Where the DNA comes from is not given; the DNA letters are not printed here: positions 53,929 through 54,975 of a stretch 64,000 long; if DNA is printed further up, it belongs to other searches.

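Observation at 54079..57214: Three-gene glycosylation module: polyprenyl-P-sugar synthase-like GT2 + SAM methyltransferase, divergent from a GT-C membrane transferase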

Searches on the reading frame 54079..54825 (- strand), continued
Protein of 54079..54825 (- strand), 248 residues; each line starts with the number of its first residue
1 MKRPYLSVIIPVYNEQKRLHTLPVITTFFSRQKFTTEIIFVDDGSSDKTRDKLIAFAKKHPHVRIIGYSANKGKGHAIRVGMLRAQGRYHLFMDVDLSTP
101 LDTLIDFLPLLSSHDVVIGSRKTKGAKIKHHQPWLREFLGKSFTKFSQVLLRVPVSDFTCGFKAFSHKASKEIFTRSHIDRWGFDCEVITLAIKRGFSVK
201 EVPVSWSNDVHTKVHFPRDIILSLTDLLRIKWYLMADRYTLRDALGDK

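Call 54: search_protein_families(library=pfam, proteins=[L073:5698-7560:-, L073:7557-9401:-, L074:1921-3741:-, L075:2865-5018:-, L077:530-2698:-, L078:2668-4338:+, L078:6714-8378:-, L081:1133-2980:+, L083:6704-8608:+], max_evalue=0.05)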
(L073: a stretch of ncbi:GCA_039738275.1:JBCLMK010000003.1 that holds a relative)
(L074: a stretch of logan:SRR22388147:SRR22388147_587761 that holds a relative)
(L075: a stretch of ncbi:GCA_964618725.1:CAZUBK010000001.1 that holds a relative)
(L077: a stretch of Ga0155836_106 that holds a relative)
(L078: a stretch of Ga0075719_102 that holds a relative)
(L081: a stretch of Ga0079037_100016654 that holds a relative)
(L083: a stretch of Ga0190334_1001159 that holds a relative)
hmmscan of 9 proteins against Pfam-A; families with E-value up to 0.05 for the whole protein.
L073:5698-7560:- (620 aa): 0 families

L073:7557-9401:- (614 aa): 1 family
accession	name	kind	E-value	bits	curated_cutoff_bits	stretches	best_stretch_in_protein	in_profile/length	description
PF12979.12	DUF3863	-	0.0042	16.4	27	1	89-239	73-214/349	Domain of Unknown Function with PDB structure (DUF3863)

L074:1921-3741:- (606 aa): 0 families

L075:2865-5018:- (717 aa): 0 families

L077:530-2698:- (722 aa): 1 family
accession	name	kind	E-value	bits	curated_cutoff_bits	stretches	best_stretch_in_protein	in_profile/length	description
PF11847.13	GT-C_AftD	-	8.2e-11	41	26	1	218-547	194-530/661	Alpha-(1->3)-arabinofuranosyltransferase, N-terminal GT-C domain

L078:2668-4338:+ (556 aa): 1 family
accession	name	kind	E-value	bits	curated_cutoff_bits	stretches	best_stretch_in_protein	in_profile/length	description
PF02366.24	PMT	-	0.002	18.2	22.7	1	115-265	85-241/245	Dolichyl-phosphate-mannose-protein mannosyltransferase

L078:6714-8378:- (554 aa): 0 families

L081:1133-2980:+ (615 aa): 1 family
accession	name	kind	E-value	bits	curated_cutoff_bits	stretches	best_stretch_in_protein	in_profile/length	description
PF20604.3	DUF6798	-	7.2e-09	35.7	26.9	1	493-556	2-61/61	Domain of unknown function (DUF6798)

L083:6704-8608:+ (634 aa): 3 families
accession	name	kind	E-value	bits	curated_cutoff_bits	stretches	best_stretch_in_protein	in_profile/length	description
PF10131.15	PTPS_related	-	2.1e-11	43.4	26.4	1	69-399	2-310/621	6-pyruvoyl-tetrahydropterin synthase related domain; membrane protein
PF09586.16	YfhO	-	0.00079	18.3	28.5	1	497-596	721-823/835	Bacterial membrane protein YfhO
PF04930.20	FUN14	-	0.025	15.4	22.5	0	367-395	9-37/92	FUN14 family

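Call 60: search_solved_structures(query=A2, max_evalue=0.00001, show_alignments=3)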
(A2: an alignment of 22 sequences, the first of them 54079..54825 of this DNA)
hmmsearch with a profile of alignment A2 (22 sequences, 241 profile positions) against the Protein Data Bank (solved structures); distinct sequences matched with E-value up to 0.00001: 28.
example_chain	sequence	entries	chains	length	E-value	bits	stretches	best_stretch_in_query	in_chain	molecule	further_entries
5ekp_C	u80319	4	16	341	1.8e-22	83.2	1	4-169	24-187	Uncharacterized glycosyltransferase sll0501 | Glycosyltransferase sll0501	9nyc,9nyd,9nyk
5eke_A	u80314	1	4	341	1.8e-22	83.2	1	4-169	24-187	Uncharacterized glycosyltransferase sll0501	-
9nye_A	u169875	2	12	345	1.9e-22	83.1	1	4-169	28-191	Glycosyltransferase sll0501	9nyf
5mlz_A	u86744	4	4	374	3.9e-22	82.1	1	5-207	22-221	Dolichol monophosphate mannose synthase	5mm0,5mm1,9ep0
9hwj_A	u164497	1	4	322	1.2e-17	67.5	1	7-176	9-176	Undecaprenyl-phosphate 4-deoxy-4-formamido-L-arabinose transferase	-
2z86_A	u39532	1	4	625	2.4e-17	66.4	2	4-90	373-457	Chondroitin synthase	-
2z87_A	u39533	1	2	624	2.4e-17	66.4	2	4-90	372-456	Chondroitin synthase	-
9bhc_C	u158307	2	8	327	1.6e-16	63.7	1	7-207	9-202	Undecaprenyl-phosphate 4-deoxy-4-formamido-L-arabinose transferase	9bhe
8vxh_A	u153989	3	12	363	2.1e-16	63.3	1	7-206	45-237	Undecaprenyl-phosphate 4-deoxy-4-formamido-L-arabinose transferase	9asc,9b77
5tze_C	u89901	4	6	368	3.9e-13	52.6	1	8-128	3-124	Glycosyl transferase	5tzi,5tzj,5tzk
5tz8_A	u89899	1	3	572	7.1e-13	51.8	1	8-128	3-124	Glycosyl transferase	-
6p61_A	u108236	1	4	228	9.4e-13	51.4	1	2-117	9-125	Glycosyltransferase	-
5hea_A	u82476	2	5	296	3.1e-12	49.7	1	6-97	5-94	Putative glycosyltransferase (GalT1)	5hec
3bcv_A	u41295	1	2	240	1.4e-11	47.5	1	6-114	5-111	Putative glycosyltransferase protein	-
8bz8_A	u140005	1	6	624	1.8e-10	43.9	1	3-120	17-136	Glycosyltransferase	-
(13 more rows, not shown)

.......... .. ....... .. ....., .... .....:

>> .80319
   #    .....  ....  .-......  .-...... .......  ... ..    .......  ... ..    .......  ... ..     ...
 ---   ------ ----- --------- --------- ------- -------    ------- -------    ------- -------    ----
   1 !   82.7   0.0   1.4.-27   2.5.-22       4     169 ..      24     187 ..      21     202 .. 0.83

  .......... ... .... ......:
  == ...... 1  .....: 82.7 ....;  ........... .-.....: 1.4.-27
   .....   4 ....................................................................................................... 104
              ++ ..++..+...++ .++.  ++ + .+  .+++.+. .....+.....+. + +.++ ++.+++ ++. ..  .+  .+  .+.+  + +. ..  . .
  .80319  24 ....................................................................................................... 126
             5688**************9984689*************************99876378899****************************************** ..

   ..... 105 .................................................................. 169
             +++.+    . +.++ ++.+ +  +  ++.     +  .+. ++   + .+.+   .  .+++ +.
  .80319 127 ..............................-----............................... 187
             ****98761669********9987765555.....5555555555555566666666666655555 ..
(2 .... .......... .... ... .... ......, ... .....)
